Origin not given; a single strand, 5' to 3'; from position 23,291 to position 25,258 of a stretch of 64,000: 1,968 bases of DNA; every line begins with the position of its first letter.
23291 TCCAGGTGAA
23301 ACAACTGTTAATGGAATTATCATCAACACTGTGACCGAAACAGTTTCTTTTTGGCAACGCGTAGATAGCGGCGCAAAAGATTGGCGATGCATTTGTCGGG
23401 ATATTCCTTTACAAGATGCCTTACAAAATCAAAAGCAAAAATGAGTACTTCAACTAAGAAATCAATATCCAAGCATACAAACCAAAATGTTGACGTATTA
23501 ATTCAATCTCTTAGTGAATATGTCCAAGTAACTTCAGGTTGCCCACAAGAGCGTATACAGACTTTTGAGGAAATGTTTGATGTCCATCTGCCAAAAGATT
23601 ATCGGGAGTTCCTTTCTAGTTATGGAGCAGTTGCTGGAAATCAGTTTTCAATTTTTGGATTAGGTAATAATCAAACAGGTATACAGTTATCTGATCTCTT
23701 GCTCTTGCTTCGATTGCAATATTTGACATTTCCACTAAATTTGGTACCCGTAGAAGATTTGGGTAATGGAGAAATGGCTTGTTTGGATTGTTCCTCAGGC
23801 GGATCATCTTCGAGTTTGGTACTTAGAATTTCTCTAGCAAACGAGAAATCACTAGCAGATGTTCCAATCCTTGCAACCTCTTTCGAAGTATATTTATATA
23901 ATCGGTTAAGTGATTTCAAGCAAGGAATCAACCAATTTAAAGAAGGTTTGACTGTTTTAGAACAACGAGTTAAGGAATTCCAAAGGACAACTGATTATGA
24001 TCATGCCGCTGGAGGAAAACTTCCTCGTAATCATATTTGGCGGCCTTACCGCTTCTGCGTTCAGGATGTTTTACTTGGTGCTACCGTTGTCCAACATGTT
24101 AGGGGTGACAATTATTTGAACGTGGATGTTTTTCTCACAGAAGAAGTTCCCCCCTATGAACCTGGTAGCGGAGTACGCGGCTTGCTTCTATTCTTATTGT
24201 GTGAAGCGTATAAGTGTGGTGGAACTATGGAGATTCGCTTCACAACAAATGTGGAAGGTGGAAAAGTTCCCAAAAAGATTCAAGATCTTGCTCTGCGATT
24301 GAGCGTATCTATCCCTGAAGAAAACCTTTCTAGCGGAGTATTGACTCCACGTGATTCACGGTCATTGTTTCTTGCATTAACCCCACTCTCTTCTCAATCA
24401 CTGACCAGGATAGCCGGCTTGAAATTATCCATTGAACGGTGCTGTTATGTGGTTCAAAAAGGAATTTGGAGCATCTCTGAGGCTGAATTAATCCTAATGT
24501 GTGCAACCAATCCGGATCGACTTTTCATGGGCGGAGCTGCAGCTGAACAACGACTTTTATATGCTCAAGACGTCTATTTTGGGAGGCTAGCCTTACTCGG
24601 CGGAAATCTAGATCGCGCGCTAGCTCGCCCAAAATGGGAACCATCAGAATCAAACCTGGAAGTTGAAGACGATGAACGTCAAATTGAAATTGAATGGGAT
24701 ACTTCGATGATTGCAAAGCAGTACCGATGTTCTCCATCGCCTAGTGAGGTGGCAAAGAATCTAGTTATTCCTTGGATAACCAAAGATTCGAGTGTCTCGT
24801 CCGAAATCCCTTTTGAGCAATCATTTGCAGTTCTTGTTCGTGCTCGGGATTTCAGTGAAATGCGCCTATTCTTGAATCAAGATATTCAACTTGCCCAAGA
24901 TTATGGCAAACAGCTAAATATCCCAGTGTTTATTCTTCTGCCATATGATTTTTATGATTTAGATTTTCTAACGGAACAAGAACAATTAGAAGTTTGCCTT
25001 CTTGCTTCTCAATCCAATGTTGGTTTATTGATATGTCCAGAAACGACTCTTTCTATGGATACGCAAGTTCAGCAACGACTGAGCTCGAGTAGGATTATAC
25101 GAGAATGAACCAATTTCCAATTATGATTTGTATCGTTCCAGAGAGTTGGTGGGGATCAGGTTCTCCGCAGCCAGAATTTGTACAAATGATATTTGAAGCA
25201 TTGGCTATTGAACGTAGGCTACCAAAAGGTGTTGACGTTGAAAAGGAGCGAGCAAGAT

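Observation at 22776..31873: Translationally coupled operon of REase-fold protein, SUKH fusion protein, unknown 424-aa protein and giant DEAH/RHA helicase: candidate novel defence or toxin-immunity-helicase system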

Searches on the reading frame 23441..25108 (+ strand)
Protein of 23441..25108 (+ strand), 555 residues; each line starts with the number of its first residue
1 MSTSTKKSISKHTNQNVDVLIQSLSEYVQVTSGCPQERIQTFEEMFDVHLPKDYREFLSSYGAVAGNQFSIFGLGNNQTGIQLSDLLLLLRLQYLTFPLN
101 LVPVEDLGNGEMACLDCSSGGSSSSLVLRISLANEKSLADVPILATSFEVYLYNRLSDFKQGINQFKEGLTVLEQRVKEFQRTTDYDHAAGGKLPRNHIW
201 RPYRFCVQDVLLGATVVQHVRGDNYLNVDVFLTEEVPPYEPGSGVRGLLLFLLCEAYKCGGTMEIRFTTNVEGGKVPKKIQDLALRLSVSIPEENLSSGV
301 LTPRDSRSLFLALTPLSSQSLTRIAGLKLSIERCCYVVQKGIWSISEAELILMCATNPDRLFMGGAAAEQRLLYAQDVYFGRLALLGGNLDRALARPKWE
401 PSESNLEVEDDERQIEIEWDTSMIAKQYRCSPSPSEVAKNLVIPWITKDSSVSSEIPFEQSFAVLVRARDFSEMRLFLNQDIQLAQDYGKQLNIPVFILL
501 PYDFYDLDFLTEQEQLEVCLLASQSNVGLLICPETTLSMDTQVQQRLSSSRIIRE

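Call 5: search_protein_families(library=pfam, proteins=[window:23441-25108:+], max_evalue=0.1)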
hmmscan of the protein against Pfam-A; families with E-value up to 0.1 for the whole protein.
window:23441-25108:+ (555 aa): 3 families
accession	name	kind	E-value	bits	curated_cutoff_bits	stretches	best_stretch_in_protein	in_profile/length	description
PF14567.11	SUKH_5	-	5.4e-11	42.9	27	1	32-121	20-111/142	SMI1-KNR4 cell-wall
PF14568.11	SUKH_6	-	5.9e-11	43.4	27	1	36-152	1-119/119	SMI1-KNR4 cell-wall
PF09346.15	SMI1_KNR4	-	6.5e-10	40.1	25.4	1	33-152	1-123/125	SMI1 / KNR4 family (SUKH-1)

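Call 6: search_protein_families(library=padloc, proteins=[window:23441-25108:+], max_evalue=0.1)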
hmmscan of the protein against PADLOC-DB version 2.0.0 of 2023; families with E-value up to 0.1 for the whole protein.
window:23441-25108:+ (555 aa): 0 families

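Call 8: search_protein_families(library=ncbifam, proteins=[window:23441-25108:+], max_evalue=0.1)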
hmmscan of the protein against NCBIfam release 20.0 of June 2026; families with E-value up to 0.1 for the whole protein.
window:23441-25108:+ (555 aa): 0 families

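Call 25: find_homologous_proteins(query=window:23441-25108:+)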
Query window:23441-25108:+ (555 aa): 112 proteins with E <= 0.001 among 8000 candidates.
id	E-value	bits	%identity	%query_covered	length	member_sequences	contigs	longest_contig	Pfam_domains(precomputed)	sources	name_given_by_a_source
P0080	0.0e+0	1245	100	100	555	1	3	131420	PF14567.12,PF09346.16,PF14568.12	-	-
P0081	7.3e-231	785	62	100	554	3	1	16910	PF14567.12,PF09346.16,PF14568.12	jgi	-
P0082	4.4e-190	651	54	98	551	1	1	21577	PF14567.12,PF09346.16,PF14568.12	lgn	-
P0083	4.7e-185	634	56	97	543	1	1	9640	PF14567.12,PF09346.16,PF14568.12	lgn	-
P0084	1.1e-178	613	54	97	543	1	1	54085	PF14567.12,PF09346.16,PF14568.12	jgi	jgi:hypothetical protein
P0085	6.2e-164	564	52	93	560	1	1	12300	PF14567.12,PF09346.16,PF14568.12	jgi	jgi:hypothetical protein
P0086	2.7e-126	440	42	98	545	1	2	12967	PF14567.12,PF09346.16,PF14568.12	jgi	jgi:hypothetical protein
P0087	2.5e-121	424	42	97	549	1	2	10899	PF14567.12,PF09346.16,PF14568.12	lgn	-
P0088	1.1e-120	422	40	98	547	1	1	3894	PF14567.12,PF09346.16,PF14568.12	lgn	-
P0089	6.1e-118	413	40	98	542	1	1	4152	PF14567.12,PF09346.16,PF14568.12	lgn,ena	-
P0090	2.2e-117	411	40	98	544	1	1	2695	PF14567.12,PF09346.16,PF14568.12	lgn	-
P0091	2.0e-116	408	42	92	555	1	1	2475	PF14567.12,PF14568.12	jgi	-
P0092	2.5e-115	404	38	94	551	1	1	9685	PF14567.12,PF09346.16,PF14568.12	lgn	-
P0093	1.3e-114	402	41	98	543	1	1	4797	PF14567.12,PF09346.16,PF14568.12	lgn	-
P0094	2.1e-114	401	39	98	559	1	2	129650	PF14567.12,PF09346.16,PF14568.12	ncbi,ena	-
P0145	4.3e-92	327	45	69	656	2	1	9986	-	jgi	-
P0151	1.6e-89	319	44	71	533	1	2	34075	-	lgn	-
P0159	1.2e-88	316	44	70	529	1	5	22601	-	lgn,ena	-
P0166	5.8e-84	301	43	69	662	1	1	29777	-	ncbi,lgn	-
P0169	1.2e-81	293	41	71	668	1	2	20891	PF11876.14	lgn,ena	-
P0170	1.4e-80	289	42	70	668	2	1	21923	PF10722.15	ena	-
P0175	2.9e-76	275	40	70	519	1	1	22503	-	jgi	jgi:hypothetical protein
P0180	6.2e-74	267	36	80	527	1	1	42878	-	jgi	-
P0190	1.3e-43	167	29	69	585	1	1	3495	-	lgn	-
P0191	2.8e-42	163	32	65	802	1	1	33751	-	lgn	-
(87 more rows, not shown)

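Call 27: search_protein_families(library=pfam, proteins=[P0169, P0170, P0145, P0151, P0159, P0166, P0191, P0190, P0175, P0180], max_evalue=0.01)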
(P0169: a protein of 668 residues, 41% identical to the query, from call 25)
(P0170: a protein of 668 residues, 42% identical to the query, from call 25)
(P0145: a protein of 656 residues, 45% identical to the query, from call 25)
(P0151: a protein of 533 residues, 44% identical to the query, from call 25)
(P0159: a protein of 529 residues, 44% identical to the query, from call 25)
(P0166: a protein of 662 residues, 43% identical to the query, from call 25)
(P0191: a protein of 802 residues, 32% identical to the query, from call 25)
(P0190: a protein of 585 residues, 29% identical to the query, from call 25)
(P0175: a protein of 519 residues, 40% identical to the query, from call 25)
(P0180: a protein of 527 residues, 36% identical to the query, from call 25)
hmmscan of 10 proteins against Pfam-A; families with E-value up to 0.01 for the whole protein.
P0169 (668 aa): 1 family
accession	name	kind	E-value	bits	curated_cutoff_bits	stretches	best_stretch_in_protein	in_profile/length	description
PF11876.13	TsiV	-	1.5e-08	34.8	25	1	109-268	81-245/271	Type VI immunity for VRR-NUC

P0170 (668 aa): 1 family
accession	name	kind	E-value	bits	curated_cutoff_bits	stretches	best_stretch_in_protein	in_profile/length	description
PF10722.14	YbjN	-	1.3e-05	25.9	22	1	145-256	2-116/126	Putative bacterial sensory transduction regulator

P0145 (656 aa): 0 families

P0151 (533 aa): 0 families

P0159 (529 aa): 0 families

P0166 (662 aa): 0 families

P0191 (802 aa): 0 families

P0190 (585 aa): 0 families

P0175 (519 aa): 0 families

P0180 (527 aa): 2 families
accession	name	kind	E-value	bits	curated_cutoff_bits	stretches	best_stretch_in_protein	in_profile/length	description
PF14567.11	SUKH_5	-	0.00039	20.7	27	1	3-116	25-138/142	SMI1-KNR4 cell-wall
PF09346.15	SMI1_KNR4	-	0.0032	18.5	25.4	1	3-116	5-124/125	SMI1 / KNR4 family (SUKH-1)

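Call 36: search_solved_structures(query=A2, max_evalue=1)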
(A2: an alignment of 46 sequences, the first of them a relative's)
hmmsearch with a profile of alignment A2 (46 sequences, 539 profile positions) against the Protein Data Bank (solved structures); distinct sequences matched with E-value up to 1: 3.
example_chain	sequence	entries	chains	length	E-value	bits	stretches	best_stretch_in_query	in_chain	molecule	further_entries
2prv_A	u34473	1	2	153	9.1e-09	37.7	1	5-153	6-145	Uncharacterized protein yobK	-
2icg_A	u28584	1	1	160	1.7e-07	33.6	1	7-147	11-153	Lin2918 protein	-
1ss6_A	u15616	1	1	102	0.97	11.2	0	255-293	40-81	NSFL1 cofactor p47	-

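Call 46: predict_structure(alignment_id=A2)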
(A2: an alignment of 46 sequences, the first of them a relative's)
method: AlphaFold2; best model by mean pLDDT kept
length: 555 residues; sequences in the alignment: 46
mean_pLDDT: 90.9   pTM: 0.84
mean pLDDT of the five models: 90.9, 90.7, 90.3, 89.9, 89.5
residues with pLDDT >= 90: 433; 70-90: 88; 50-70: 23; < 50: 11
segments of 3 or more residues with pLDDT < 50: 1-8
pLDDT, mean of each block of 10 residues (from residue 1): 41 79 94 95 97 95 91 90 96 93 93 91 87 85 95 94 93 95 80 81 91 95 93 87 94 89 92 96 95 97 96 94 93 94 95 94 93 95 97 86 56 92 94 92 93 94 96 93 97 97 93 94 97 97 95 57
secondary structure, 60 per line:
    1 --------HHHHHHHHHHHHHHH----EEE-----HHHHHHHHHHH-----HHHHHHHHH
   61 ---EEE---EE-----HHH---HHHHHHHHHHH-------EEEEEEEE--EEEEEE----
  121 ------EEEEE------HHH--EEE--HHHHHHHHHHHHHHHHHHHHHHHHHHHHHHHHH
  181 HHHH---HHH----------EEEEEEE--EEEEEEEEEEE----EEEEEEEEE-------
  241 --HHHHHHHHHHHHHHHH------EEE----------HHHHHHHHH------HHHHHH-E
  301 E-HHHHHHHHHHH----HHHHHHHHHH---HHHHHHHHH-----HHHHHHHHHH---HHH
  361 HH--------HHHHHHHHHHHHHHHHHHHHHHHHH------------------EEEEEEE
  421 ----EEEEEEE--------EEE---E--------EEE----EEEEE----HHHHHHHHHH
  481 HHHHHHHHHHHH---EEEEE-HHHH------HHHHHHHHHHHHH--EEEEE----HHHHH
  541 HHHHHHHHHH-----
elements in order: H9-23 E28-30 H36-46 H52-60 E64-66 H83-93 E101-108 E111-116 E127-131 E143-145 H148-184 E201-207 E210-220 E225-233 H243-258 E265-267 H278-286 H293-298 H303-313 H318-327 H331-339 H345-354 H358-362 H371-395 E414-420 E425-431 E440-442 E455-457 E462-466 H471-492 E496-500 H502-505 H512-524 E527-531 H536-550

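Call 50: fold_search(model_id=the predicted structure, library=pdb)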
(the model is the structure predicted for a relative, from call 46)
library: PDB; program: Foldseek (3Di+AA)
matches with E <= 10: 660; with E <= 0.001: 18
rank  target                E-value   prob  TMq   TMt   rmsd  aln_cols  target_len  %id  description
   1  2prv_B                9.9e-07  1.00  0.24  0.83   2.4       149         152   21  Crystal structure of an uncharacterized protein (yobk, bsu18990) from bacillus subtilis at 1.30 A resolution (released 2007-05-22)
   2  2icg                  9.4e-06  1.00  0.24  0.77   3.4       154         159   20  Crystal structure of a protein of unknown function (NP_472245.1) from Listeria innocua at 1.65 A resolution (released 2006-09-26)
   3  2prv_A                2.7e-05  1.00  0.25  0.84   2.3       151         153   20  Crystal structure of an uncharacterized protein (yobk, bsu18990) from bacillus subtilis at 1.30 A resolution (released 2007-05-22)
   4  6qbp_A                2.1e-04  1.00  0.21  0.48   4.8       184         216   12  structure of the core domaine of Knr4, an intrinsically disordered protein from Saccharomyces cerevisiae - mutant S203 (released 2020-01-29)
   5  5j1b_A                2.5e-04  1.00  0.21  0.48   4.6       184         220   12  structure of the core domaine of Knr4, an intrinsically disordered protein from Saccharomyces cerevisiae - WT. (released 2017-04-05)
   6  6qbp_B                2.6e-04  1.00  0.21  0.48   5.0       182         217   13  structure of the core domaine of Knr4, an intrinsically disordered protein from Saccharomyces cerevisiae - mutant S203 (released 2020-01-29)
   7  8aj2_A                2.6e-04  1.00  0.21  0.48   4.8       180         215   13  structure of the ordered core of Knr4 (loop 189-217 deleted) (released 2023-04-26)
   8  6qbo_A                3.0e-04  1.00  0.21  0.46   5.1       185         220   12  structure of the core domaine of Knr4, an intrinsically disordered protein from Saccharomyces cerevisiae - mutant S203 (released 2020-01-29)
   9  6qbq_A                3.6e-04  1.00  0.21  0.47   4.5       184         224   11  structure of the core domaine of Knr4, an intrinsically disordered protein from Saccharomyces cerevisiae - mutant S200 (released 2020-01-29)
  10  3d5p_A                4.9e-04  1.00  0.18  0.67   3.1       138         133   14  CRYSTAL STRUCTURE OF A PUTATIVE GLUCAN SYNTHESIS REGULATOR OF SMI1/KNR4 FAMILY (BF1740) FROM BACTEROIDES FRAGILIS NCTC (released 2008-07-15)
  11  6qbr_A                4.9e-04  1.00  0.21  0.48   4.5       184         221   12  structure of the core domaine of Knr4, an intrinsically disordered protein from Saccharomyces cerevisiae - mutant S200 (released 2020-01-29)
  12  6qbn_B                5.2e-04  1.00  0.21  0.49   4.6       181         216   12  structure of the core domaine of Knr4, an intrinsically disordered protein from Saccharomyces cerevisiae - mutant S200 (released 2020-01-29)
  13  6qbn_A                6.1e-04  1.00  0.21  0.47   5.0       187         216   12  structure of the core domaine of Knr4, an intrinsically disordered protein from Saccharomyces cerevisiae - mutant S200 (released 2020-01-29)
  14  6qbm_A                6.5e-04  1.00  0.21  0.48   4.8       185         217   12  structure of the core domaine of Knr4, an intrinsically disordered protein from Saccharomyces cerevisiae - mutant S200 (released 2020-01-29)
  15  6qbq_B                7.2e-04  1.00  0.21  0.47   5.3       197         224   11  structure of the core domaine of Knr4, an intrinsically disordered protein from Saccharomyces cerevisiae - mutant S200 (released 2020-01-29)
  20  2fl4                  1.4e-02  0.99  0.15  0.43   6.6       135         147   17  The crystal structure of the spermine/spermidine acetyltransferase from Enterococcus faecalis (released 2006-02-28)
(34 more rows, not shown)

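Call 101: search_protein_representatives(alignment_id=A6)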
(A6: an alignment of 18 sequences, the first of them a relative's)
Query: 18 sequences, 395 profile positions. Proteins with E-value up to 0.001 (for the whole library): 435; up to 1e-10: 382; up to 1e-30: 228. The best 150 are listed.
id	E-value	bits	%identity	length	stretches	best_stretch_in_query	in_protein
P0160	1.4e-196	669.2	-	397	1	6-395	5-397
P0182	4.2e-183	624.9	-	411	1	2-394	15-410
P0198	1.9e-158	543.7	-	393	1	16-395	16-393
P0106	9.6e-157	538.1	-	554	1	8-395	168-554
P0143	1.0e-156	538.0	-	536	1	7-395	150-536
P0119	3.2e-156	536.4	-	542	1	5-395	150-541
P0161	6.8e-155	532.0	-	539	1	6-395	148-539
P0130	2.1e-154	530.4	-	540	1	8-395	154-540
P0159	1.1e-152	524.7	-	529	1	7-395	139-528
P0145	1.6e-152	524.2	-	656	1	8-395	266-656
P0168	1.4e-151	521.1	-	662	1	6-395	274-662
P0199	4.0e-149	513.0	-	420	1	10-395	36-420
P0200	2.7e-145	500.4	-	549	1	16-395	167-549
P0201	5.1e-142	489.6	-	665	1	9-395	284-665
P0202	9.8e-142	488.7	-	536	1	9-395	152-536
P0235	1.6e-93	329.9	-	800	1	8-394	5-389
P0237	8.8e-92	324.2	-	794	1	20-394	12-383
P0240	2.9e-90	319.2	-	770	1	49-391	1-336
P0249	1.4e-83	297.2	-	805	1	14-394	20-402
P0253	2.2e-78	280.1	-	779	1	30-395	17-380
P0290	1.2e-58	215.1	-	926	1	8-395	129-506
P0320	6.2e-47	176.5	-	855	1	6-393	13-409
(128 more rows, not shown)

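Call 108: search_protein_families(library=pfam, alignment_id=A6, max_evalue=10)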
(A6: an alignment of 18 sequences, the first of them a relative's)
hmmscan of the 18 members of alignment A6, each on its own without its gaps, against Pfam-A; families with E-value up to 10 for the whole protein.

A. member 1, P0148 (397 aa): 0 families

B. families by the number of members that match (of 18 scanned): 1 family
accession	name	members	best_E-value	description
PF22746.1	SHOCT-like_DUF2089-C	2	0.064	SHOCT-like domain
